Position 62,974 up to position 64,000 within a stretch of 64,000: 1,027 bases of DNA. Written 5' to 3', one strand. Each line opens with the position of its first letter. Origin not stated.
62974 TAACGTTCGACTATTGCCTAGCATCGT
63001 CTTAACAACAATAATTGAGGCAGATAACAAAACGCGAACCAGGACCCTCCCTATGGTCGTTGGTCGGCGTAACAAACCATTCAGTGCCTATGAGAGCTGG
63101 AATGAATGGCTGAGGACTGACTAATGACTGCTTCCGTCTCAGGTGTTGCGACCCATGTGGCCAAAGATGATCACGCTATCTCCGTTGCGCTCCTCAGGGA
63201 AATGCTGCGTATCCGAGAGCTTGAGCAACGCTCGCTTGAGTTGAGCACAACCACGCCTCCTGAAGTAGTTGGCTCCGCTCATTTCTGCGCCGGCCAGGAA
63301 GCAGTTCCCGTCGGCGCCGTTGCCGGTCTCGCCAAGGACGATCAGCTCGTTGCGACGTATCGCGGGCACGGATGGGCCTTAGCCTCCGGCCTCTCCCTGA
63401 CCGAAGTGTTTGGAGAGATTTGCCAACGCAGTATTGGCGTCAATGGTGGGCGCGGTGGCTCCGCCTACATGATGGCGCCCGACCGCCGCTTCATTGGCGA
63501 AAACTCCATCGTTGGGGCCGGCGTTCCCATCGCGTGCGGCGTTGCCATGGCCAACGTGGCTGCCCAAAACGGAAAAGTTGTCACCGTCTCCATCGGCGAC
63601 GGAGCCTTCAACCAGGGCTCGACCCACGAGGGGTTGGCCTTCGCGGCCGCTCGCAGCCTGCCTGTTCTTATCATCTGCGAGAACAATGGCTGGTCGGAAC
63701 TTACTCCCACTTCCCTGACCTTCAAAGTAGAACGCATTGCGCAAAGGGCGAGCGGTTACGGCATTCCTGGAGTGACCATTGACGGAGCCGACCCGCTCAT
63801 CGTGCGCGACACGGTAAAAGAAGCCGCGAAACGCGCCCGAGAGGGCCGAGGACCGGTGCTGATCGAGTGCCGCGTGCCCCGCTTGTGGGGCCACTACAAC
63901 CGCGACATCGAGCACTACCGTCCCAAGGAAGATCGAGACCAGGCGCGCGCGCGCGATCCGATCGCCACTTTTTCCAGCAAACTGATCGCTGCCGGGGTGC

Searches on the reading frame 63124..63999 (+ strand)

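Call 89: search_protein_families(library=pfam, proteins=[window:63124-63999:+], max_evalue=0.00001)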
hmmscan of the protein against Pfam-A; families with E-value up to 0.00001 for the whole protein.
window:63124-63999:+ (292 aa): 2 families
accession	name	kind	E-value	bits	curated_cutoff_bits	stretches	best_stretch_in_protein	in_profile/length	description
PF00676.26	E1_dh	-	1.2e-64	218.5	22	1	48-292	22-267/300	Dehydrogenase E1 component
PF02775.26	TPP_enzyme_C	-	2.1e-12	47.5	21.9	1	115-249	13-151/151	Thiamine pyrophosphate enzyme, C-terminal TPP binding domain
